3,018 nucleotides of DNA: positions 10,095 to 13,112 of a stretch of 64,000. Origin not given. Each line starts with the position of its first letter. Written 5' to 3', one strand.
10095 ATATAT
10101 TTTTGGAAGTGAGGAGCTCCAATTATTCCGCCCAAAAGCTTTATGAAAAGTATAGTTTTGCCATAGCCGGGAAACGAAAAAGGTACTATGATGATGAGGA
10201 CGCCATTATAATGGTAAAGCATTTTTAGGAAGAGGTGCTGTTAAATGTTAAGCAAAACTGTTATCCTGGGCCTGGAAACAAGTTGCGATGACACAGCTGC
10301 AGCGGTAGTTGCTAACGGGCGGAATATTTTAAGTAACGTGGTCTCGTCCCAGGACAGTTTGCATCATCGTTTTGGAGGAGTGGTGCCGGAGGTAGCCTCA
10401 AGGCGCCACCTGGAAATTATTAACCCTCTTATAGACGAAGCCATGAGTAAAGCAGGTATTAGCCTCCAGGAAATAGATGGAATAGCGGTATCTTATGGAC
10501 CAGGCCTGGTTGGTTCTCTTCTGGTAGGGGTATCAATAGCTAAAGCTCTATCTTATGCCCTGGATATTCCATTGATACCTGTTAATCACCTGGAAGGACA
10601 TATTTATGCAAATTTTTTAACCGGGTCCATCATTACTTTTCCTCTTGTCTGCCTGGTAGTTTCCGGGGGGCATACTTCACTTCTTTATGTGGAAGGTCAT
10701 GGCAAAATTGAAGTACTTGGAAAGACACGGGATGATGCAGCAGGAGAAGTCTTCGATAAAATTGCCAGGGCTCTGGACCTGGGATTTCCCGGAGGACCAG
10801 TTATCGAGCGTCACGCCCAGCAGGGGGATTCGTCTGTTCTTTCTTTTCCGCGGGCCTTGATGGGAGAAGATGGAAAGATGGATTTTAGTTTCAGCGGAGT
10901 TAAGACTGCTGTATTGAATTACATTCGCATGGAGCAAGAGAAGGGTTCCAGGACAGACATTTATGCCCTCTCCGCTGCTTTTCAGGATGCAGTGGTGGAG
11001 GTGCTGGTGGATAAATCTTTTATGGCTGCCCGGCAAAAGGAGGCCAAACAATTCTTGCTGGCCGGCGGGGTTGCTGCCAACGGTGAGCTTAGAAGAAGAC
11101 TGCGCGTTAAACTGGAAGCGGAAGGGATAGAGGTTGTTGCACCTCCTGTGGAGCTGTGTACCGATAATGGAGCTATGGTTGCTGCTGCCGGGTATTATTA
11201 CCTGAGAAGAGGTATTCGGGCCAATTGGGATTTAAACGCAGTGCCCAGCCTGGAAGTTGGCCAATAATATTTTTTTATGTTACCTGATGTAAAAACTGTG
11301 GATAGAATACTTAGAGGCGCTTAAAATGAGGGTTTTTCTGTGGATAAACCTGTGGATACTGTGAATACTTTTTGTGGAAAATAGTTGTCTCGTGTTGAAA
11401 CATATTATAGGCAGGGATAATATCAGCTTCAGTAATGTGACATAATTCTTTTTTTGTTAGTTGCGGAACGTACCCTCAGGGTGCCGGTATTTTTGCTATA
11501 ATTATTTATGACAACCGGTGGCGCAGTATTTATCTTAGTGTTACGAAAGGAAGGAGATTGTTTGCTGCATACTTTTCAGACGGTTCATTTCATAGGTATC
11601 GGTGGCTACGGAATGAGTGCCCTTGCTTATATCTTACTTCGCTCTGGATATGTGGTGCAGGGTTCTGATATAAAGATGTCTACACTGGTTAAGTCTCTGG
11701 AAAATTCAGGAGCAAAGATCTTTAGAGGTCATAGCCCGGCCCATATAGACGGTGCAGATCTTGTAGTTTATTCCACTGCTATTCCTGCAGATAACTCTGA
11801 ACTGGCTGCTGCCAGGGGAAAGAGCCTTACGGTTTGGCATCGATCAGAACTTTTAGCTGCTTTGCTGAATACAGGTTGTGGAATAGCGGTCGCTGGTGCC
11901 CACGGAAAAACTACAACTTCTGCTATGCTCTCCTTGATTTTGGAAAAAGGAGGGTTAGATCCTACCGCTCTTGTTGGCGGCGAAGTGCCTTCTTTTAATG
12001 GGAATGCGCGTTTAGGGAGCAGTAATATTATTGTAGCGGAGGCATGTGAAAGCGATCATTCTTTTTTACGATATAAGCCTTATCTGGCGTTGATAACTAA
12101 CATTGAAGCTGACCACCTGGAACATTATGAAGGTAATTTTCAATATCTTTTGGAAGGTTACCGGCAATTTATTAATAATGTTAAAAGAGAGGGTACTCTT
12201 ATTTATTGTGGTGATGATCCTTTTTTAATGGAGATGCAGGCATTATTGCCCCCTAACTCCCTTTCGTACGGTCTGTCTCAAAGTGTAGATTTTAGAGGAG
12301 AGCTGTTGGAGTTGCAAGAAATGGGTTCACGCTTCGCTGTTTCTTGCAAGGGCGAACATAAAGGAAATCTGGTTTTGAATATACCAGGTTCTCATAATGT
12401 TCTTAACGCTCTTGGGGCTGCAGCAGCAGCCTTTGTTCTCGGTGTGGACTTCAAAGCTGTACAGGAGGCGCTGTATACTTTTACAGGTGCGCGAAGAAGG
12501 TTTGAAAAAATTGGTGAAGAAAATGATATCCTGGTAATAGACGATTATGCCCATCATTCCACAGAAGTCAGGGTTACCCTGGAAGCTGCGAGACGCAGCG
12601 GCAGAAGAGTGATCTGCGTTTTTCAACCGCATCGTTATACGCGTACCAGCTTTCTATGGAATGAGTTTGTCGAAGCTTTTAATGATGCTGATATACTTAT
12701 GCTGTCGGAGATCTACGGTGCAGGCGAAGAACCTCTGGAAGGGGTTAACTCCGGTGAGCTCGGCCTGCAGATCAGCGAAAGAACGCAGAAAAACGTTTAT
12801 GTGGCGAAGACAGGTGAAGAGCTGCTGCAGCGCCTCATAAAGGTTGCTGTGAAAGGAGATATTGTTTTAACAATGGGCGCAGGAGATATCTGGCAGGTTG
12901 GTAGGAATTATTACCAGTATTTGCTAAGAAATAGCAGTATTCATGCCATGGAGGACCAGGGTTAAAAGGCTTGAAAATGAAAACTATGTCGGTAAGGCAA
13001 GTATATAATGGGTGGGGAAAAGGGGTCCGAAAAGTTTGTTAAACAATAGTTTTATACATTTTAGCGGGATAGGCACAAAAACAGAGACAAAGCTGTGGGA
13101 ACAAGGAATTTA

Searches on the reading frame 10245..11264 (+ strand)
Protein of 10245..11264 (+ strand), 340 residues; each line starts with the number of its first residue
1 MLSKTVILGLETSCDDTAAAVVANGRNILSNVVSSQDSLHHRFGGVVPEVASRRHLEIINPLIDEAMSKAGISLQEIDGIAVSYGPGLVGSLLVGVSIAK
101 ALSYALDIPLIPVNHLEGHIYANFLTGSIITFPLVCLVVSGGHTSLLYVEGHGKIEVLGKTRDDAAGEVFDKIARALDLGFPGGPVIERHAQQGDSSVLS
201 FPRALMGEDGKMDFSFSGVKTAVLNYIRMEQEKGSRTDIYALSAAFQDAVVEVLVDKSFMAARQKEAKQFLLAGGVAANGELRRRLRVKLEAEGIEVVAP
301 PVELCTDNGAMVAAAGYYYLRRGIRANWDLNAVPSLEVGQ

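Call 31: search_protein_families(library=pfam, max_evalue=0.00001, proteins=[window:10245-11264:+])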
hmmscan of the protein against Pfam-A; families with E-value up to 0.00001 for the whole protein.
window:10245-11264:+ (340 aa): 2 families
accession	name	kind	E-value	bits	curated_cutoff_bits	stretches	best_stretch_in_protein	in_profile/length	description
PF00814.31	TsaD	-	7.1e-97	324.7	24.8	1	27-313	1-263/264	tRNA N6-adenosine threonylcarbamoyltransferase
PF22521.2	HypF_C_2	-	9.6e-07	29.2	27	1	232-308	159-235/241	Carbamoyltransferase, Kae1-like Domain, second subdomain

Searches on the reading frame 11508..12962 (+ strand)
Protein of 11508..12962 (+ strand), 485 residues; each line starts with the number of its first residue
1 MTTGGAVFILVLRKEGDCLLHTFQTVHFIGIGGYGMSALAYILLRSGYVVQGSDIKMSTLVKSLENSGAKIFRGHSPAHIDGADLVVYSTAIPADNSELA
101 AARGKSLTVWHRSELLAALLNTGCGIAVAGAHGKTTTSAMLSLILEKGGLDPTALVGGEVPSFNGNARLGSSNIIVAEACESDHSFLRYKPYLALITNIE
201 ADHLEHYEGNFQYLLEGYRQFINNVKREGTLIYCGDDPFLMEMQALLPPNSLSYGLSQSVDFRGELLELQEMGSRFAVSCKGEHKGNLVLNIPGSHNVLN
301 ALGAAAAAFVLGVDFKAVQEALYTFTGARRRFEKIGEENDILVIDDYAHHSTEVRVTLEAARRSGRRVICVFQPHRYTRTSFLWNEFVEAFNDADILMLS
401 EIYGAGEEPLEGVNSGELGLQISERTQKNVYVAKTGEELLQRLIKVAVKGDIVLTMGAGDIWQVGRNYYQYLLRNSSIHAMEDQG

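Call 31: search_protein_families(library=pfam, max_evalue=0.00001, proteins=[window:11508-12962:+])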
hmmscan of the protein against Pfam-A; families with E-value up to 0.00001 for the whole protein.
window:11508-12962:+ (485 aa): 3 families
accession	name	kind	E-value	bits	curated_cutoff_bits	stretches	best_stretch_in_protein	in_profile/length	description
PF01225.30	Mur_ligase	-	1.8e-24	86.3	21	1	25-121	1-92/95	Mur ligase family, catalytic domain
PF08245.18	Mur_ligase_M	-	1.3e-22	81.2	24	1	128-308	1-200/200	Mur ligase middle domain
PF02875.26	Mur_ligase_C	-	8.9e-21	75.5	28.4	1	330-459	1-127/127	Mur ligase, glutamate ligase domain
